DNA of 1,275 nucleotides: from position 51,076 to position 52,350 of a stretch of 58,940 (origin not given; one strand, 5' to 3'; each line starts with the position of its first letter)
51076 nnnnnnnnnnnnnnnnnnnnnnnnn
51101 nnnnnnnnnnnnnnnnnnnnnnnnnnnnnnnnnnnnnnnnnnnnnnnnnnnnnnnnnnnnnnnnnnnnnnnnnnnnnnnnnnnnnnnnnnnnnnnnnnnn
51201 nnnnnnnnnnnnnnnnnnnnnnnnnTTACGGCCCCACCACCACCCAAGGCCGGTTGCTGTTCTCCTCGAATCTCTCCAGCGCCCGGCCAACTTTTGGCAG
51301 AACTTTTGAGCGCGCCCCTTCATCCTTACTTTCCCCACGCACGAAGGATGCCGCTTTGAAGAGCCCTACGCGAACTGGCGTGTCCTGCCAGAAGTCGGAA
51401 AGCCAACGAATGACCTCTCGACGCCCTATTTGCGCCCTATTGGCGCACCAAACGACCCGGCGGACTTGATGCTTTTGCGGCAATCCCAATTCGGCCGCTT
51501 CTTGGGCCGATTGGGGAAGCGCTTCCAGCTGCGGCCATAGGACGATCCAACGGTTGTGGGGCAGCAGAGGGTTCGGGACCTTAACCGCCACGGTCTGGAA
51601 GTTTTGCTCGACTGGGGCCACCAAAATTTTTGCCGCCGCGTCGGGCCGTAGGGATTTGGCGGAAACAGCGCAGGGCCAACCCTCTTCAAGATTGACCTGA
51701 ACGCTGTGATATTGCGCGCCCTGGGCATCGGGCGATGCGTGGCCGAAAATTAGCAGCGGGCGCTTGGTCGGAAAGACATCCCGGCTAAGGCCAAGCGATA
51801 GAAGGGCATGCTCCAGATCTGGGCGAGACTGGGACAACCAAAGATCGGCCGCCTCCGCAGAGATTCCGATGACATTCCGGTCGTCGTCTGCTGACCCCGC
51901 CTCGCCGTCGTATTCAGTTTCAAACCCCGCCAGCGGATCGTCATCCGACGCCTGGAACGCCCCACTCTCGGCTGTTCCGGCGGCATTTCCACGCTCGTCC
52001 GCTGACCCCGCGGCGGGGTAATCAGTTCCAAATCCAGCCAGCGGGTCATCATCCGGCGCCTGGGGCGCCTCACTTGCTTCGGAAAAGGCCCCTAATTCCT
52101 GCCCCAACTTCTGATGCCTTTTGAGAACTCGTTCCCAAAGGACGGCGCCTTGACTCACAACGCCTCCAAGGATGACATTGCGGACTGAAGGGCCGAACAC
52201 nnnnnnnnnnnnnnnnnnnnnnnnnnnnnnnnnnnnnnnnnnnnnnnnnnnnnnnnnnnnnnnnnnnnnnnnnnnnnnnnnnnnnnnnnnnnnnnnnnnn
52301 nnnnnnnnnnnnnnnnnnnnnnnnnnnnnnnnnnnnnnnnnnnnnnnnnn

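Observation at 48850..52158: Four accessory ORFs (D, E, F, G) downstream of the DLPs have no family I can recognise, and one supplies the only TM anchor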

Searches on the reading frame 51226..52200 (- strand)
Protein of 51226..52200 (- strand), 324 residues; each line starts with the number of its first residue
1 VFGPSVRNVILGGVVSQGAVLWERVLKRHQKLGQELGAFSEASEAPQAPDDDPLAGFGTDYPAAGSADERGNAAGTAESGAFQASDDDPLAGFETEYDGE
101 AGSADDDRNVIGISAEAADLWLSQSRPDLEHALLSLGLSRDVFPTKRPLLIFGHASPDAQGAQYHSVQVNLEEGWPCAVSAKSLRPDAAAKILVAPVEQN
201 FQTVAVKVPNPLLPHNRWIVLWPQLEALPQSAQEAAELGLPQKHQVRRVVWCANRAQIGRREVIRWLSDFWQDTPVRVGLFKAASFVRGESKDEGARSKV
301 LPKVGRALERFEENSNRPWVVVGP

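Call 5: search_protein_families(library=pfam, proteins=[window:51226-52200:-], max_evalue=1)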
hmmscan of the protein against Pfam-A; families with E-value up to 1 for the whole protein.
window:51226-52200:- (324 aa): 0 families

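Call 6: search_protein_families(library=padloc, proteins=[window:51226-52200:-], max_evalue=1)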
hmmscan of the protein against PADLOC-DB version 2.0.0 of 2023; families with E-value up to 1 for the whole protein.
window:51226-52200:- (324 aa): 0 families

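Call 7: search_protein_families(library=ncbifam, proteins=[window:51226-52200:-], max_evalue=1)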
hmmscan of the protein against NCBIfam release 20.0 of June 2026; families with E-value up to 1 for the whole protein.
window:51226-52200:- (324 aa): 0 families

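Call 8: find_homologous_proteins(query=window:51226-52161:-)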
Query window:51226-52161:- (311 aa): 60 proteins with E <= 0.001 among 8000 candidates.
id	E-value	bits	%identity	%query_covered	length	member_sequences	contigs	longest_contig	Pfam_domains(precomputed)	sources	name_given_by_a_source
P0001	4.9e-204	695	100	100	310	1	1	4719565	-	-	-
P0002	1.3e-78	283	51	100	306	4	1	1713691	-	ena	-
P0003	5.7e-78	281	47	99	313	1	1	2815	-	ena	-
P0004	5.1e-74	268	48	100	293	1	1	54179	-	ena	-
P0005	1.0e-73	267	50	100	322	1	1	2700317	-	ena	-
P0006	4.8e-71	258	46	100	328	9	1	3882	-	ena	-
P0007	1.3e-68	250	44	98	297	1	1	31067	-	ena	-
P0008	1.5e-68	250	46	100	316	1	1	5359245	-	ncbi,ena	-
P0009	9.6e-67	244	46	99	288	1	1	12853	-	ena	-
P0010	4.2e-65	238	45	100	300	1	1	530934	-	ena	-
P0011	4.7e-65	238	41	98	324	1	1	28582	-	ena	-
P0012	6.3e-65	238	46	100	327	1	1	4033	-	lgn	-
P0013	3.2e-64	236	45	100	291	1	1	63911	-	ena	-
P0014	8.8e-64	234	42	98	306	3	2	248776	-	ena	-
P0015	9.6e-64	234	44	100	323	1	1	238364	-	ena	-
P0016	5.0e-63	232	42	100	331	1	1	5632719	-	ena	-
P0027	4.4e-59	219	38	100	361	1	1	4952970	-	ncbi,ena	-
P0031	3.5e-58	216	46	100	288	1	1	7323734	-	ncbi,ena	-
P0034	2.2e-56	210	43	99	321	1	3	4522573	-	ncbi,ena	-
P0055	1.3e-49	188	41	100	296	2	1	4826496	-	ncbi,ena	-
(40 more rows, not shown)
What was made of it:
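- The cassette is extremely rare: about 60 clusters at 90% identity among 5.8e9 (call 8).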

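Call 12: find_related_loci(query=A1, collection=genome_contigs, flank=10000)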
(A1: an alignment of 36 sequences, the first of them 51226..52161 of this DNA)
Query A1 (311 aa) in genome_contigs; peptide patterns used: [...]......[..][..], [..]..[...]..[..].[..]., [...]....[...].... (x = any residue, [..] = any of these).
37 stretches matched a pattern; 7 encode a relative of the query (tblastn E <= 1e-3); 6 distinct loci.
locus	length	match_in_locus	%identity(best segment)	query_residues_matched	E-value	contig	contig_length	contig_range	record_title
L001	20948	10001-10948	46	1-311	2e-76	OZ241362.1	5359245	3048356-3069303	MAG: Candidatus Latescibacterota bacterium isolate 7df831f4-54e1-479f-8521-a5e6456f6651 genome assembly, chromosome: 1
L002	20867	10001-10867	46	1-311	2e-66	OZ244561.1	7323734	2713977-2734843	MAG: Candidatus Latescibacterota bacterium isolate 14245923-b953-489b-b549-9f362580a9e9 genome assembly, chromosome: 1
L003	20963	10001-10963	43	1-311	6e-63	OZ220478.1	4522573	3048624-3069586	MAG: Candidatus Latescibacterota bacterium isolate 1cf545fa-d59a-4aa3-98d5-019dd537838a genome assembly, chromosome: 1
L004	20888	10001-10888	42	2-311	1e-57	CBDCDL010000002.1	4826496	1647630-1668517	MAG: Spirochaetia bacterium isolate 978a6f5d-7542-411a-95a3-dd801879e222 genome assembly, contig: contig_2, whole genome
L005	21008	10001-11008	49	1-311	4e-76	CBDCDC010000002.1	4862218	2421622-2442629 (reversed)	MAG: Candidatus Latescibacterota bacterium isolate a5674b02-4162-4bfe-8498-4cf7be1abab7 genome assembly, contig: contig_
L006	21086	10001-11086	38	1-311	2e-66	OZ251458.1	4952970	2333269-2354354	MAG: Candidatus Latescibacterota bacterium isolate 0d485872-e18d-4011-b7de-a34ce824adf8 genome assembly, chromosome: 1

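Call 15: find_encoding_contigs(protein=P0001, flank=10000, max_places=3)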
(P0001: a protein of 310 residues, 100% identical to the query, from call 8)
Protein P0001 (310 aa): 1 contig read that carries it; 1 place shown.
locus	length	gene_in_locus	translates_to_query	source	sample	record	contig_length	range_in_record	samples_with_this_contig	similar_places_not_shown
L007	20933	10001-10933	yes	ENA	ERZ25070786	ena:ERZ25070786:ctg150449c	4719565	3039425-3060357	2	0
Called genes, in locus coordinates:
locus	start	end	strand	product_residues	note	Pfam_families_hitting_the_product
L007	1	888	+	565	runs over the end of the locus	PF02776:TPP_enzyme_N, PF00205:TPP_enzyme_M, PF02775:TPP_enzyme_C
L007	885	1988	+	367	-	PF00155:Aminotran_1_2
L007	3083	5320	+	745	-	PF00009:GTP_EFTU, PF00350:Dynamin_N, PF01926:MMR_HSR1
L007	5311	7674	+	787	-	PF00009:GTP_EFTU (faint), PF00350:Dynamin_N, PF01926:MMR_HSR1 (weak)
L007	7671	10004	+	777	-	PF00350:Dynamin_N (weak)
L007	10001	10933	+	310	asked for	-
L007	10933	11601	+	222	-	-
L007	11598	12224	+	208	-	-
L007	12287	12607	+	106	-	-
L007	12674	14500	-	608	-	PF00270:DEAD, PF00271:Helicase_C, PF16124:RecQ_Zn_bind, PF09382:RQC, PF00570:HRDC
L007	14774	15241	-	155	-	PF08534:Redoxin, PF00578:AhpC-TSA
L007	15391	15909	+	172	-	PF13669:Glyoxalase_4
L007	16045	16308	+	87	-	-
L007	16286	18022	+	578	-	PF00501:AMP-binding, PF13193:AMP-binding_C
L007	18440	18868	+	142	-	PF00334:NDK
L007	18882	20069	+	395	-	PF21016:RlmN_N, PF04055:Radical_SAM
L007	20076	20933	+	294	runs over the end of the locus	PF13413:HTH_25, PF13464:RodZ_C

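Call 20: predict_structure(alignment_id=A1)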
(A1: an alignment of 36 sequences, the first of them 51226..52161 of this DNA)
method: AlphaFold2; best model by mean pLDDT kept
length: 311 residues; sequences in the alignment: 36
mean_pLDDT: 56.6   pTM: 0.51
mean pLDDT of the five models: 56.6, 53.8, 53.5, 52.5, 51.6
residues with pLDDT >= 90: 11; 70-90: 78; 50-70: 98; < 50: 124
segments of 3 or more residues with pLDDT < 50: 1-13, 22-105, 267-278, 304-311
pLDDT, mean of each block of 10 residues (from residue 1): 40 47 44 31 30 32 31 34 31 26 51 72 80 83 72 81 72 91 79 72 72 71 57 63 71 66 50 45 59 58 45 33
secondary structure, 60 per line:
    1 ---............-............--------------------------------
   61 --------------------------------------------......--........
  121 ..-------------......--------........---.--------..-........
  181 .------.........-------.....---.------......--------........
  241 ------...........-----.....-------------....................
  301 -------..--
elements in order: H4-15 H17-28 E105-110 H113-122 E136-141 E150-157 H173-181 E188-196 E204-208 H219-224 E233-240 H247-257 E263-267 H281-300
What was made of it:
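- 51226..52158 (-): Gene D (310 aa). It has an N-terminal conserved helix (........). An acidic disordered arm follows, with two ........(G/E)T(D/E)Y motifs at residues 37 and 73. The C-terminal ~205-aa α/β domain (RPLLIFG, VPNPLL, RWIVLWP, VRRVVWC, PWVVVGP) is predicted to have a dynamin-G-like fold without a P-loop. AF2 model, core pLDDT 70-90: call 20.
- AF2 core pLDDT is 70-90 (call 20).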

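Call 23: fold_search(model_id=the predicted structure, library=pdb)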
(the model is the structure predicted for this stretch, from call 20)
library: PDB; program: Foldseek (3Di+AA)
matches with E <= 10: 476; with E <= 0.001: 5
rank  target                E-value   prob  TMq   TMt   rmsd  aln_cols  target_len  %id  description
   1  4whj_A                4.2e-05  1.00  0.33  0.21   7.2       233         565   15  Myxovirus Resistance Protein 2 (MxB) (released 2014-10-29)
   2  4p4u                  4.4e-05  1.00  0.34  0.32   7.3       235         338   12  Nucleotide-free stalkless-MxA (released 2014-11-05)
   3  4p4s_B                1.8e-04  1.00  0.33  0.31   7.6       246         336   10  GMPPCP-bound stalkless-MxA (released 2014-10-22)
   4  4p4t                  2.0e-04  1.00  0.33  0.31   7.1       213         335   11  GDP-bound stalkless-MxA (released 2014-10-22)
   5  4p4s_A                6.6e-04  0.99  0.33  0.34   7.6       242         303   10  GMPPCP-bound stalkless-MxA (released 2014-10-22)
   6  5go4                  1.0e-03  0.99  0.33  0.27   8.5       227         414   10  Truncated mitofusin-1, nucleotide-free (released 2017-01-25)
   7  6j72                  1.3e-03  1.00  0.37  0.23   7.2       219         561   13  Crystal structure of IniA from Mycobacterium smegmatis with GTP bound (released 2019-09-11)
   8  6j73_A                1.3e-03  1.00  0.36  0.23   7.8       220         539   12  Crystal structure of IniA from Mycobacterium smegmatis (released 2019-09-11)
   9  4bej_D                1.4e-03  0.95  0.29  0.19  10.4       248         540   12  Nucleotide-free Dynamin 1-like protein (DNM1L, DRP1, DLP1) (released 2013-04-24)
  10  4bej_A                1.6e-03  0.95  0.29  0.19   9.8       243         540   13  Nucleotide-free Dynamin 1-like protein (DNM1L, DRP1, DLP1) (released 2013-04-24)
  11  3t34_A                2.6e-03  0.87  0.28  0.27  11.8       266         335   13  Arabidopsis thaliana dynamin-related protein 1A (AtDRP1A) in prefission state (released 2012-06-06)
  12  6s9a_A                4.6e-03  0.91  0.29  0.29   8.9       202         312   12  Artificial GTPase-BSE dimer of human Dynamin1 (released 2020-08-26)
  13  5owv_C                8.2e-03  0.94  0.33  0.20   7.3       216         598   14  An oligomerised bacterial dynamin pair provides a mechanism for the long-range sensing and tethering of membranes (released 2018-09-05)
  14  6jfl_C                8.2e-03  0.69  0.24  0.19  12.6       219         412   10  Nucleotide-free Mitofusin2 (MFN2) (released 2019-11-13)
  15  6jsj_C                1.3e-02  0.80  0.30  0.17  10.4       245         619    9  Structural analysis of a trimeric assembly of the mitochondrial dynamin-like GTPase Mgm1 (released 2020-02-19)
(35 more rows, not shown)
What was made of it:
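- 51226..52158 (-): Foldseek against PDB, top 17 hits all dynamin-superfamily G domains, best E 4.2e-05: call 23.
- E-values go down to 4e-5, with probability 1.0 (call 23).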

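Call 25: find_encoding_contigs(protein=P0055, flank=10000, max_places=2)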
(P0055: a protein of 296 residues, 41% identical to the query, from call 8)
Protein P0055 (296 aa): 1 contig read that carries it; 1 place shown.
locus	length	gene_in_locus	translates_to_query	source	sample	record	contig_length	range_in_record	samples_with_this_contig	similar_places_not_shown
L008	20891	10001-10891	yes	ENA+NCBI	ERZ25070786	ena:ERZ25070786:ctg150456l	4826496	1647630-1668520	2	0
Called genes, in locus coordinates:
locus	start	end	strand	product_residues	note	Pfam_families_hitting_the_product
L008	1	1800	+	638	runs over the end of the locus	PF01926:MMR_HSR1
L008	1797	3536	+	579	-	PF00350:Dynamin_N (faint), PF01926:MMR_HSR1, PF18709:DLP_helical (faint)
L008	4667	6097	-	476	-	PF13701:DDE_Tnp_1_4, PF01609:DDE_Tnp_1, PF13701:DDE_Tnp_1_4 (weak)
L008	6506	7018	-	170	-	PF13701:DDE_Tnp_1_4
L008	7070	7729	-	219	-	PF13701:DDE_Tnp_1_4, PF01609:DDE_Tnp_1, PF13546:DDE_5 (weak)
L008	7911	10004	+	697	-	-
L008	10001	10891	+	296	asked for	-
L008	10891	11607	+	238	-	-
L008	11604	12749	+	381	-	-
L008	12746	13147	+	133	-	-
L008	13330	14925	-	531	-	-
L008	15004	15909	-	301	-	PF00528:BPD_transp_1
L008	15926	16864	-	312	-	PF00528:BPD_transp_1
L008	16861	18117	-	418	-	PF13088:BNR_2 (faint)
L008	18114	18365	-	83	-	PF04255:DUF433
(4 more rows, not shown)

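Call 26: find_encoding_contigs(protein=P0008, flank=10000, max_places=2)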
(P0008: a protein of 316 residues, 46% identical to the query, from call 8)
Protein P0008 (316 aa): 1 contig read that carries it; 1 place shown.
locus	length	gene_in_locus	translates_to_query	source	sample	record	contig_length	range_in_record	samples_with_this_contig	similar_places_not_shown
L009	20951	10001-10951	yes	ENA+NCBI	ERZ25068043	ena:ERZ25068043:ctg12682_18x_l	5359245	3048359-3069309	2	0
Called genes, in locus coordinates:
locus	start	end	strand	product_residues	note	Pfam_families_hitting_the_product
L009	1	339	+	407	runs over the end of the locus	PF05721:PhyH (faint)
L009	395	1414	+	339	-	PF01408:GFO_IDH_MocA, PF03447:NAD_binding_3 (weak), PF02894:GFO_IDH_MocA_C, PF22725:GFO_IDH_MocA_C3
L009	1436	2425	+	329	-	PF02615:Ldh_2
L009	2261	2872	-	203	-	PF13340:DUF4096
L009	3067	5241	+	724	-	PF00009:GTP_EFTU, PF00350:Dynamin_N, PF01926:MMR_HSR1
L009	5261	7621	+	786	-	PF00009:GTP_EFTU (weak), PF00350:Dynamin_N, PF01926:MMR_HSR1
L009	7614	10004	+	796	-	PF03193:RsgA_GTPase (faint), PF00009:GTP_EFTU (faint), PF00350:Dynamin_N (weak)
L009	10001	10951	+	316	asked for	-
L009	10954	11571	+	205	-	-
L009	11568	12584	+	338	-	-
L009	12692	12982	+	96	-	-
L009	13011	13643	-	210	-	PF04199:Cyclase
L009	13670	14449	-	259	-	PF01261:AP_endonuc_2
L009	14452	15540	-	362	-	PF01408:GFO_IDH_MocA, PF22725:GFO_IDH_MocA_C3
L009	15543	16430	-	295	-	PF01145:Band_7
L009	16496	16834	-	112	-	-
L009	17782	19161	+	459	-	PF12623:Hen1_L, PF13489:Methyltransf_23, PF02353:CMAS (weak), PF05175:MTS (weak), PF08241:Methyltransf_11, PF08242:Methyltransf_12, PF13649:Methyltransf_25, PF13847:Methyltransf_31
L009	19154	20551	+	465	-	PF13671:AAA_33, PF00149:Metallophos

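Call 27: find_encoding_contigs(protein=P0016, flank=10000, max_places=2)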
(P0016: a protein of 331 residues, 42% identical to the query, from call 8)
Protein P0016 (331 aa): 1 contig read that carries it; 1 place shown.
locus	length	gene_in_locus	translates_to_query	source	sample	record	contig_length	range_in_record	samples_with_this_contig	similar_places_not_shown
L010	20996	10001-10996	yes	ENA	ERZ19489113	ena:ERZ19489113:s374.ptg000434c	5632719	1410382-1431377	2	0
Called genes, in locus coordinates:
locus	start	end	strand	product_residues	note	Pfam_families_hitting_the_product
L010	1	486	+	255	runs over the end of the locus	PF13483:Lactamase_B_3, PF12706:Lactamase_B_2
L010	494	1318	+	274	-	PF00175:NAD_binding_1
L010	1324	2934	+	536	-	PF01266:DAO (faint), PF13450:NAD_binding_8 (weak), PF01593:Amino_oxidase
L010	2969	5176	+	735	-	PF00009:GTP_EFTU (faint), PF00350:Dynamin_N, PF01926:MMR_HSR1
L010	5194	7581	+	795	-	PF00350:Dynamin_N, PF01926:MMR_HSR1, PF00009:GTP_EFTU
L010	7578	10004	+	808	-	PF00350:Dynamin_N, PF01926:MMR_HSR1 (faint)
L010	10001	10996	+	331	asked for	-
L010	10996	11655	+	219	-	-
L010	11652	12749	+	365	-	-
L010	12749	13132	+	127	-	-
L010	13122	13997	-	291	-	PF02086:MethyltransfD12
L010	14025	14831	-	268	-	PF01694:Rhomboid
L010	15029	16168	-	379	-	PF00266:Aminotran_5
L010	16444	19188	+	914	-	PF00036:EF-hand_1 (faint), PF00404:Dockerin_1 (faint), PF13405:EF-hand_6 (faint), PF07610:DUF1573 (faint), PF22544:HYDIN_VesB_CFA65-like_Ig (weak), PF15780:ASH, PF22073:Cep192_D4 (weak), PF22544:HYDIN_VesB_CFA65-like_Ig, +6 more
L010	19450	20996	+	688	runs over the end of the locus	PF05378:Hydant_A_N, PF01968:Hydantoinase_A, PF19278:Hydant_A_C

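Call 32: search_solved_structures(query=A1, max_evalue=10)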
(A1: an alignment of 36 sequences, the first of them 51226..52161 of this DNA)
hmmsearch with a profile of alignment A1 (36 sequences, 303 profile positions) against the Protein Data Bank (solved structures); distinct sequences matched with E-value up to 10: 0.
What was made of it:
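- On Dynamin superfamily G domain (for D): PDB profile search gives 0 hits (call 32).
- PDB sequence search finds nothing (call 32).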

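Call 38: search_protein_families(library=phrogs, proteins=[window:51226-52161:-], max_evalue=0.1)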
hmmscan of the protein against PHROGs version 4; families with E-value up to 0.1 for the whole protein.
window:51226-52161:- (311 aa): 0 families

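Call 62: search_solved_structures(query=L007:3083-5320:+, max_evalue=0.01)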
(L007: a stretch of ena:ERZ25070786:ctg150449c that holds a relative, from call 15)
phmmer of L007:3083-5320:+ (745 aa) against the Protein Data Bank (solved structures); distinct sequences matched with E-value up to 0.01: 5.
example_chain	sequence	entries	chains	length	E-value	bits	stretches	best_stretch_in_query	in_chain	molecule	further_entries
5owv_C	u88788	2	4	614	1.7e-08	36.6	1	49-255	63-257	GTP-binding protein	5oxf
2j68_A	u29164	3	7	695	3.6e-08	35.5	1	28-218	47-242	BACTERIAL DYNAMIN-LIKE PROTEIN | DYNAMIN FAMILY PROTEIN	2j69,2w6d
4dcs_A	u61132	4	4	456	0.0011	20.7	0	153-250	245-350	GTP-BINDING PROTEIN ENGA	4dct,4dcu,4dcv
9bs0_W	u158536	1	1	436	0.0013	20.4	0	154-250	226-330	GTPase Der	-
2hjg_A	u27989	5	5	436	0.0014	20.3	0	153-250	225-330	GTP-binding protein engA | GTPase Der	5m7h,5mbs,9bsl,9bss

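Call 67: find_encoding_contigs(protein=P0031, flank=10000, max_places=1)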
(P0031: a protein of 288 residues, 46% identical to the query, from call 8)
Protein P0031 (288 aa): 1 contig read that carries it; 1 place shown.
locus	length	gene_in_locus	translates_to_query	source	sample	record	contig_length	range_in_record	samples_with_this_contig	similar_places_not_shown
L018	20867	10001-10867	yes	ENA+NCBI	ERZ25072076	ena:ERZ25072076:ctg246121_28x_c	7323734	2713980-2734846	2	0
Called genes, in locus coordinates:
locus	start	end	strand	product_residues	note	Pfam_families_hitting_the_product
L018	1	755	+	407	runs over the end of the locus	PF05721:PhyH (weak)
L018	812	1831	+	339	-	PF01408:GFO_IDH_MocA, PF03447:NAD_binding_3 (weak), PF02894:GFO_IDH_MocA_C, PF22725:GFO_IDH_MocA_C3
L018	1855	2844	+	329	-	PF02615:Ldh_2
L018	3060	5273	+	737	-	PF00350:Dynamin_N, PF01926:MMR_HSR1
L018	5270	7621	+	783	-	PF00009:GTP_EFTU, PF00350:Dynamin_N, PF01926:MMR_HSR1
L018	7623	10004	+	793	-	PF03193:RsgA_GTPase (faint), PF00009:GTP_EFTU (weak), PF00350:Dynamin_N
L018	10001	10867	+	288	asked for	-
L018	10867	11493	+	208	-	-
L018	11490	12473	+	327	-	-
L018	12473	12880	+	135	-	-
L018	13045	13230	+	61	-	PF13560:HTH_31 (weak)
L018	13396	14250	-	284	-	PF05721:PhyH (weak)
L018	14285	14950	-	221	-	PF04199:Cyclase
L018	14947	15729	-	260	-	PF01261:AP_endonuc_2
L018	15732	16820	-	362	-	PF01408:GFO_IDH_MocA, PF22725:GFO_IDH_MocA_C3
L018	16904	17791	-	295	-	PF01145:Band_7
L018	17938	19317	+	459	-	PF12623:Hen1_L, PF13489:Methyltransf_23, PF05175:MTS (weak), PF08241:Methyltransf_11, PF08242:Methyltransf_12, PF13649:Methyltransf_25, PF13847:Methyltransf_31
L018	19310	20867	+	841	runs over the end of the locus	PF13671:AAA_33, PF00149:Metallophos, PF16542:PNKP_ligase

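Call 68: find_encoding_contigs(protein=P0034, flank=10000, max_places=1)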
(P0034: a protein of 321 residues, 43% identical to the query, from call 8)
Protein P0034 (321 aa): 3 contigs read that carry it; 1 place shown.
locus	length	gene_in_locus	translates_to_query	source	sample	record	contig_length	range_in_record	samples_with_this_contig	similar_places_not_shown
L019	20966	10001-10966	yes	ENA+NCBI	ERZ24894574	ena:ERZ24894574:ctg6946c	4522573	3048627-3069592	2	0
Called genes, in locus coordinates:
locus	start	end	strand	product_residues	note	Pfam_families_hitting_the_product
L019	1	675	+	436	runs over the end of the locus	PF06245:DUF1015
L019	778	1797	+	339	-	PF01408:GFO_IDH_MocA, PF02894:GFO_IDH_MocA_C, PF22725:GFO_IDH_MocA_C3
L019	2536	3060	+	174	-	-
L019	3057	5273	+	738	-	PF00009:GTP_EFTU (weak), PF00350:Dynamin_N, PF01926:MMR_HSR1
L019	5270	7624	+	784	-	PF00009:GTP_EFTU, PF00350:Dynamin_N, PF01926:MMR_HSR1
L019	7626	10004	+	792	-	PF03193:RsgA_GTPase (faint), PF00009:GTP_EFTU (weak), PF00350:Dynamin_N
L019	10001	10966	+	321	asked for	-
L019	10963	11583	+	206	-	-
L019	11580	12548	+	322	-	-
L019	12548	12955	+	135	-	-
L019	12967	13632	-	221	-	PF04199:Cyclase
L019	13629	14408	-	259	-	PF01261:AP_endonuc_2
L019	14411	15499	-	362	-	PF01408:GFO_IDH_MocA, PF22725:GFO_IDH_MocA_C3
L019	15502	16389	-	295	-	PF01145:Band_7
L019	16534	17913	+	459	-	PF12623:Hen1_L, PF02353:CMAS (weak), PF13489:Methyltransf_23, PF05175:MTS (weak), PF08241:Methyltransf_11, PF08242:Methyltransf_12, PF13649:Methyltransf_25, PF13847:Methyltransf_31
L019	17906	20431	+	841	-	PF13671:AAA_33, PF00149:Metallophos, PF16542:PNKP_ligase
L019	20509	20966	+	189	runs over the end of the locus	PF01521:Fe-S_biosyn, PF01106:NifU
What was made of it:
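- Within sub-clades of Latescibacterota the cassette keeps the same chromosomal place (L009, L018, L019; calls 26, 67, 68).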
